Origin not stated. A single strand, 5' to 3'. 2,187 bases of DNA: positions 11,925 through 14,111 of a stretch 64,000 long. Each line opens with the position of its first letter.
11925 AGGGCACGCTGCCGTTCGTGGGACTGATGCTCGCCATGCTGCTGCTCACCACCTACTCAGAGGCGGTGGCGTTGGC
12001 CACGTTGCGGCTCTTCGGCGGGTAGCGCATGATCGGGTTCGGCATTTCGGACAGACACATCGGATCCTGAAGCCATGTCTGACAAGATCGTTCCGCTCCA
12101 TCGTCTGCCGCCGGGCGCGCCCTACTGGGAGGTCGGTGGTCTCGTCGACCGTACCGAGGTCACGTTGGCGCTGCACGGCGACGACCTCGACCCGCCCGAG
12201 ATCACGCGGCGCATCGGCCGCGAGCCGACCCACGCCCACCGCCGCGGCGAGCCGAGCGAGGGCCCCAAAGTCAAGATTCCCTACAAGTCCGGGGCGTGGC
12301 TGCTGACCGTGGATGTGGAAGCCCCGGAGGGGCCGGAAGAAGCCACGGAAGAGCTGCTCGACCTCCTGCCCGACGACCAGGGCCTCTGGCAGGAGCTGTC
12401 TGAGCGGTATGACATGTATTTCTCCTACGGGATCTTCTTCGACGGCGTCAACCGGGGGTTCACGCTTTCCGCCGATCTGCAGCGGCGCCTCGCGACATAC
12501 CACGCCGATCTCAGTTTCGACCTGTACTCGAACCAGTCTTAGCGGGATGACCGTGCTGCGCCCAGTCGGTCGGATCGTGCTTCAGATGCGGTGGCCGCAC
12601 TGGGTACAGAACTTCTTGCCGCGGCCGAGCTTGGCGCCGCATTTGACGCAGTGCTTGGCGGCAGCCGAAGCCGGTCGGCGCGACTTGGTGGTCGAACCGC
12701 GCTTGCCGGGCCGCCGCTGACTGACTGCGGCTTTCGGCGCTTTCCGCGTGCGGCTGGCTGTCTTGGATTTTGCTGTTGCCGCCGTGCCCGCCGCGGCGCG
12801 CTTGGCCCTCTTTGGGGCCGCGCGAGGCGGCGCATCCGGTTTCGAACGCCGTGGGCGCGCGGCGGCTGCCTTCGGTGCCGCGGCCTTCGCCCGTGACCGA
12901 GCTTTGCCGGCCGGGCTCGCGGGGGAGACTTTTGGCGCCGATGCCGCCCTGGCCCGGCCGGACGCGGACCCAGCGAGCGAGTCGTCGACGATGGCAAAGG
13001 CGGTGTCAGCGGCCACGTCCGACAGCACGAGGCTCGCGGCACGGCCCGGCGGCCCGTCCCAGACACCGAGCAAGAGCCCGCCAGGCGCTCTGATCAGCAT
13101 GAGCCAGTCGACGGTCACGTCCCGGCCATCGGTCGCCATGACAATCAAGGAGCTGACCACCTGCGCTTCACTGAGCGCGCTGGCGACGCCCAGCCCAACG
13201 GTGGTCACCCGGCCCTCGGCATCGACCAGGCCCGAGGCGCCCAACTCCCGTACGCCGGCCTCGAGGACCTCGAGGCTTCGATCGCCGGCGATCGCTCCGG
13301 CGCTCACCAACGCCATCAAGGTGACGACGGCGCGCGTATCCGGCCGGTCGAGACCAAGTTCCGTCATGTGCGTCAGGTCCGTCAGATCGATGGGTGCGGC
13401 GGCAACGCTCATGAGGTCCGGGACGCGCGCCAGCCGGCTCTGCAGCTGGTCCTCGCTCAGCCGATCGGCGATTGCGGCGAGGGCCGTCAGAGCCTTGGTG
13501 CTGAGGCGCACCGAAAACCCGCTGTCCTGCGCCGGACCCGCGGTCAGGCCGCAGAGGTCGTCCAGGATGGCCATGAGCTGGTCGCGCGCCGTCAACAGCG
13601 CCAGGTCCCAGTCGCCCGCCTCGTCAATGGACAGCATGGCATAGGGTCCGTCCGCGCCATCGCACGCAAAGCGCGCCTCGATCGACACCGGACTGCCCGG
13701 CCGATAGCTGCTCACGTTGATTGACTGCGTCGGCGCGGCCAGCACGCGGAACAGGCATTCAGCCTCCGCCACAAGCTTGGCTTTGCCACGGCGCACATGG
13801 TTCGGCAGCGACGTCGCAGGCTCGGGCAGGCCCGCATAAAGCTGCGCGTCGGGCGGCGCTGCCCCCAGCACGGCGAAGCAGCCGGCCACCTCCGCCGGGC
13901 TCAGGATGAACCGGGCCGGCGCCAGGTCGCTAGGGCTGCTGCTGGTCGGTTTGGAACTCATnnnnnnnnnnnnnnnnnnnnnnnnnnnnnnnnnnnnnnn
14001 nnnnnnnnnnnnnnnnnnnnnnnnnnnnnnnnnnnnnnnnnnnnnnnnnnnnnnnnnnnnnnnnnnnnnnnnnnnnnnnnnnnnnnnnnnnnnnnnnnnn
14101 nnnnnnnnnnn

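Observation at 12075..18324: Uncharacterised module of a membrane protein, a roughly 1080-aa signal-peptide protein with HubP/FimV/TolA-like architecture, a zinc-ribbon protein with a histone-like AKP tail, a divergent zinc-ribbon membrane protein and a convergent DUF4279-like gene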

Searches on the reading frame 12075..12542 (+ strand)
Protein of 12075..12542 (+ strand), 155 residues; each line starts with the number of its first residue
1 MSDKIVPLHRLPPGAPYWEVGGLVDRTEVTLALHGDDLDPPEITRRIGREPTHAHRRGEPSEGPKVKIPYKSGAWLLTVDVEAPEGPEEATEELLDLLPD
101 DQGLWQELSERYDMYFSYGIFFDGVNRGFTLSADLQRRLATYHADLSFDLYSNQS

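Call 3: search_protein_families(library=pfam, proteins=[window:12075-12542:+], max_evalue=1)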
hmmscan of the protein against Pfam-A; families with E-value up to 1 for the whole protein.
window:12075-12542:+ (155 aa): 1 family
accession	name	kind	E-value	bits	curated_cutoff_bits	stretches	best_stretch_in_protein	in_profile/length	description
PF14106.11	DUF4279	-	1.2e-18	67.9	25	1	35-148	2-116/116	Domain of unknown function (DUF4279)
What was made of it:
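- On DUF4279 (PF14106), gene 12075-12542: E=1.2e-18, 67.9 bits against a cutoff of 25 (call 3).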

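Call 4: search_protein_families(library=ncbifam, proteins=[window:12075-12542:+], max_evalue=1)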
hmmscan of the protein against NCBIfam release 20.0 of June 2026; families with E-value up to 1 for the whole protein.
window:12075-12542:+ (155 aa): 0 families

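Call 5: search_protein_families(library=padloc, proteins=[window:12075-12542:+], max_evalue=1)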
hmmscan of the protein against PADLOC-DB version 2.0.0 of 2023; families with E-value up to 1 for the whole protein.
window:12075-12542:+ (155 aa): 0 families

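Call 6: search_protein_families(library=phrogs, proteins=[window:12075-12542:+], max_evalue=1)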
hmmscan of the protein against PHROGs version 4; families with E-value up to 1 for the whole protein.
window:12075-12542:+ (155 aa): 0 families

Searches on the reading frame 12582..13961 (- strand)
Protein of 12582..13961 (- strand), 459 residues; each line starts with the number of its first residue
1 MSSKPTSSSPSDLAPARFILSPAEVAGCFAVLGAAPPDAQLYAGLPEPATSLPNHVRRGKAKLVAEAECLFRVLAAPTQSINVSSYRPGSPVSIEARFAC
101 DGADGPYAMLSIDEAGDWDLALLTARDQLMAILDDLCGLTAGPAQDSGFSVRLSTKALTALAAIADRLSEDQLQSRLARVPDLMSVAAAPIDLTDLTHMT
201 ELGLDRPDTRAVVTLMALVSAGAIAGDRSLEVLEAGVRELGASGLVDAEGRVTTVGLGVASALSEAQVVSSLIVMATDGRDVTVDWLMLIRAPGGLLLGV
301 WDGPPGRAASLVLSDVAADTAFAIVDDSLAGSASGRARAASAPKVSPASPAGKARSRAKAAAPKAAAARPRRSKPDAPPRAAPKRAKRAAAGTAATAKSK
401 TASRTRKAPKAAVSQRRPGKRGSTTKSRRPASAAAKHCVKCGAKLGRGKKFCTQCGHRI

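Call 3: search_protein_families(library=pfam, proteins=[window:12582-13961:-], max_evalue=1)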
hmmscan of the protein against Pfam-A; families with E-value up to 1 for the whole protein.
window:12582-13961:- (459 aa): 8 families
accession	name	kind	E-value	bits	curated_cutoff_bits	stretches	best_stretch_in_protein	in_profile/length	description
PF13240.11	Zn_Ribbon_1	-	9.3e-06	25.7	25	1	437-458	1-22/23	zinc-ribbon domain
PF13248.11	Zn_ribbon_3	-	0.001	18.9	27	1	437-459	4-26/26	zinc-ribbon domain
PF12773.13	DZR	-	0.0013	19.2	27.3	1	435-456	24-45/45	Double zinc ribbon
PF17032.10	Zn_ribbon_15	-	0.086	14.1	28.9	1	431-456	51-73/73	zinc-ribbon family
PF09889.16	DUF2116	-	0.12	12.8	26.8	1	436-455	4-24/59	Probable treble clef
PF11682.14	Zn_ribbon_11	-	0.29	11.2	24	1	437-459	7-28/37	Probable zinc-ribbon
PF18912.6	DZR_2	-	0.51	10.7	27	1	436-457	8-29/56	Double zinc ribbon domain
PF14803.11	Zn_ribbon_Nudix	-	0.79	10.1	25.6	0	450-458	1-9/34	Nudix N-terminal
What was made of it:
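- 12585..12653 (-): Partner, C-terminal Cys4 zinc ribbon (aa 437-459). Pfam Zn_Ribbon_1 25.7 bits against a cutoff of 25 (call 3).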

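Call 4: search_protein_families(library=ncbifam, proteins=[window:12582-13961:-], max_evalue=1)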
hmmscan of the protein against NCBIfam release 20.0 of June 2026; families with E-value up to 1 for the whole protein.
window:12582-13961:- (459 aa): 2 families
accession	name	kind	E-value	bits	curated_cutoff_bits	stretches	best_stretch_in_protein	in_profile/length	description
NF045510.1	4Cys_prefix_kin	domain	0.039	14.2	24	0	449-457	16-24/26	4-Cys prefix domain-containing protein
NF005122.0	PRK06556.1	equivalog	0.97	7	859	0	382-457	879-955/960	vitamin B12-dependent ribonucleotide reductase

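Call 5: search_protein_families(library=padloc, proteins=[window:12582-13961:-], max_evalue=1)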
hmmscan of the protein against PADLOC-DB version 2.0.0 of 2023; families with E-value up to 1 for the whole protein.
window:12582-13961:- (459 aa): 0 families

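Call 6: search_protein_families(library=phrogs, proteins=[window:12582-13961:-], max_evalue=1)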
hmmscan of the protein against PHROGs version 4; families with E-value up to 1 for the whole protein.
window:12582-13961:- (459 aa): 1 family
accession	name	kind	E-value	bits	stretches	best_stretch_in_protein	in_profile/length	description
phrog_10714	-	unknown function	0.22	12.8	1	410-459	48-99/109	-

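Call 78: search_solved_structures(query=A6, max_evalue=10)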
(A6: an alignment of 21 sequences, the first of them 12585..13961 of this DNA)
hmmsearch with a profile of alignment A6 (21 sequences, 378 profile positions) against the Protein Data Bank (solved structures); distinct sequences matched with E-value up to 10: 16.
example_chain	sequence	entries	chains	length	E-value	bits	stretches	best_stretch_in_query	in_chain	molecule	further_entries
9sfa_A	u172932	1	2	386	6.8e-06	28.6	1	338-377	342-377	Putative regulatory protein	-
5li0_4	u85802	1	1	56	0.13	14.5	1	340-374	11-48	50S ribosomal protein L32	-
4wce_Z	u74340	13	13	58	0.13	14.4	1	340-374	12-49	50S ribosomal protein L32 | Large ribosomal subunit protein bL32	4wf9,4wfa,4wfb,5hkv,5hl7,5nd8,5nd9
8imy_D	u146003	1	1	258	0.39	12.9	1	57-116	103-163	UL16-binding protein 2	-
8s05_C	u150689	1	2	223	0.52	12.5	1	353-375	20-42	Conserved protein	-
7oik_A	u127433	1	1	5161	0.59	12.3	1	354-377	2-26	E3 ubiquitin-protein ligase RNF213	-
9i1i_A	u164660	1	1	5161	0.59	12.3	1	354-377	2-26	E3 ubiquitin-protein ligase RNF213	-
2erf_A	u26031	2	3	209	0.71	12.1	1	86-134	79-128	Thrombospondin-1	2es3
1z78_A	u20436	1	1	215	0.75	12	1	86-134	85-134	Thrombospondin 1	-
8rwb_P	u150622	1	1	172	0.88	11.7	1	57-109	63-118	UL16-binding protein 6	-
1za4_A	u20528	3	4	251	1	11.5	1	86-134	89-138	Thrombospondin 1 | Thrombospondin-1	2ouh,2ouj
4s0u_C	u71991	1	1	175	1.2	11.3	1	58-109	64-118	Retinoic acid early transcript 1L protein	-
6tmf_Z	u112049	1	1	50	3.5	9.8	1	359-374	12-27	30S ribosomal protein S27ae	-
5sbg_C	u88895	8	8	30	3.7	9.7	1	354-377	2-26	METP, miniaturized rubredoxin | METP ARTIFICIAL PROTEIN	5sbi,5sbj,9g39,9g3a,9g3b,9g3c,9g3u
9l94_j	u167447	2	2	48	5.9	9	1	329-362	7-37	Large ribosomal subunit protein eL40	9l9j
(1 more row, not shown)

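Call 79: search_protein_families(library=pfam, alignment_id=A6, max_evalue=0.1)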
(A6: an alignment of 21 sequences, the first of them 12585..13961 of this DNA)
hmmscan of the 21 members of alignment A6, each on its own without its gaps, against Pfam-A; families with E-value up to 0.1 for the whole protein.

A. member 1, window:12585-13961:- (459 aa): 4 families
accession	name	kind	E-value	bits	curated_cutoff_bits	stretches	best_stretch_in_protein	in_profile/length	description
PF13240.11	Zn_Ribbon_1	-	9.3e-06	25.7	25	1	437-458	1-22/23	zinc-ribbon domain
PF13248.11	Zn_ribbon_3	-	0.001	18.9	27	1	437-459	4-26/26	zinc-ribbon domain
PF12773.13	DZR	-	0.0013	19.2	27.3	1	435-456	24-45/45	Double zinc ribbon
PF17032.10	Zn_ribbon_15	-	0.086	14.1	28.9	0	431-456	51-73/73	zinc-ribbon family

B. families by the number of members that match (of 21 scanned): 16 families
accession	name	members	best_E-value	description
PF12773.13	DZR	19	1.3e-09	Double zinc ribbon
PF13240.11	Zn_Ribbon_1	19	7.6e-08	zinc-ribbon domain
PF17032.10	Zn_ribbon_15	18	0.0012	zinc-ribbon family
PF13248.11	Zn_ribbon_3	17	2.7e-06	zinc-ribbon domain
PF18912.6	DZR_2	11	0.0018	Double zinc ribbon domain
PF24463.1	DUF7577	7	0.0026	Domain of unknown function (DUF7577)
PF24460.1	DUF7575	5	0.00097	Domain of unknown function (DUF7575)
PF14803.11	Zn_ribbon_Nudix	4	0.00033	Nudix N-terminal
PF01783.29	Ribosomal_L32p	1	0.0071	Ribosomal L32p protein family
PF16145.10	DUF4853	1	0.01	Domain of unknown function (DUF4853)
PF14011.11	ESX-1_EspG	1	0.015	EspG family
PF14394.12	DUF4423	1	0.019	Domain of unknown function (DUF4423)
PF03934.19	T2SSK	1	0.043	Type II secretion system (T2SS), protein K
PF11290.13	DUF3090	1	0.071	Protein of unknown function (DUF3090)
PF09723.15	Zn_ribbon_8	1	0.091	Zinc ribbon domain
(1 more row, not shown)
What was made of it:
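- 12585..12653 (-): Present in 19 of 21 aligned partners (call 79).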

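Call 80: search_solved_structures(query=A6, max_evalue=0.001, show_alignments=1)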
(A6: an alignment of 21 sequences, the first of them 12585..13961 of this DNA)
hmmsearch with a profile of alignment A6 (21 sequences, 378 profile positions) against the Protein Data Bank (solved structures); distinct sequences matched with E-value up to 0.001: 1.
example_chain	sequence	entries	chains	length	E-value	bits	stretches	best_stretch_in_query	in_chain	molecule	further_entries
9sfa_A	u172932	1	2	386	6.8e-06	28.6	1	338-377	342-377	Putative regulatory protein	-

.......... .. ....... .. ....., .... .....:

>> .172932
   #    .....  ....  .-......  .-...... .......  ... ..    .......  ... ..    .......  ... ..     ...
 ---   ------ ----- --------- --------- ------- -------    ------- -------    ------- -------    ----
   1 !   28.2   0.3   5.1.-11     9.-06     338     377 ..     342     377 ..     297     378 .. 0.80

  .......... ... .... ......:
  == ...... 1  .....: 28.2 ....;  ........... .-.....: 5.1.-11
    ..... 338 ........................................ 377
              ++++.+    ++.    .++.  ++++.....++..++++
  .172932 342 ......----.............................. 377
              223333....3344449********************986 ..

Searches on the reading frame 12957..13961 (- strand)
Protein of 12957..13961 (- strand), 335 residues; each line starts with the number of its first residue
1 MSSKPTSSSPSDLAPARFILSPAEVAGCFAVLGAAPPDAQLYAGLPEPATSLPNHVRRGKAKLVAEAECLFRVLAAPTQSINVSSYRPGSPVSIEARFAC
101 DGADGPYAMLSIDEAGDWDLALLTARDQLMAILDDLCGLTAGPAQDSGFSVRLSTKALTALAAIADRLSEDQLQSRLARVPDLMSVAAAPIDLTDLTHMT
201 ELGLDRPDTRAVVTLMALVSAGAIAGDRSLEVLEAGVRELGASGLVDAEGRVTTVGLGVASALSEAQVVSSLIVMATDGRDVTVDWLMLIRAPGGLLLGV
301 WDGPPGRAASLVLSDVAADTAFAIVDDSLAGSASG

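Call 17: find_homologous_proteins(query=window:12957-13961:-, max_evalue=0.001)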
Query window:12957-13961:- (335 aa): 1 proteins with E <= 0.001 among 8000 candidates.
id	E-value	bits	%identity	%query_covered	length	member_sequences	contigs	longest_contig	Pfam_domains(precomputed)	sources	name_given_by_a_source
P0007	1.1e-203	693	100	100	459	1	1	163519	PF13240.12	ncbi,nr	ncbi:MAG: zinc ribbon domain-containing protein [Alphaproteobacteria bacterium]|nr:zinc ribbon domai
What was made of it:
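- Tried and rejected: It returned only the window protein itself (call 17).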

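Call 19: search_solved_structures(query=window:12957-13961:-, max_evalue=10)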
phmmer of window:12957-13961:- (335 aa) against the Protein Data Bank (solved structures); distinct sequences matched with E-value up to 10: 5.
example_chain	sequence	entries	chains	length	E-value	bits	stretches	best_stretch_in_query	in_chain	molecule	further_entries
5lk6_A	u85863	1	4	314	0.37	13.2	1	59-138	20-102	Alpha/beta hydrolase fold-3 domain protein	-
8yfz_A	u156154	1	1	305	0.73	12.2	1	59-138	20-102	Carboxylesterase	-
3wj1_A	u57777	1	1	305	0.73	12.2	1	59-138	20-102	Carboxylesterase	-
8yfy_A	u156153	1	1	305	0.73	12.2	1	59-138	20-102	Carboxylesterase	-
4p9n_A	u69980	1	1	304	0.74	12.2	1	59-138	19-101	Carboxylesterase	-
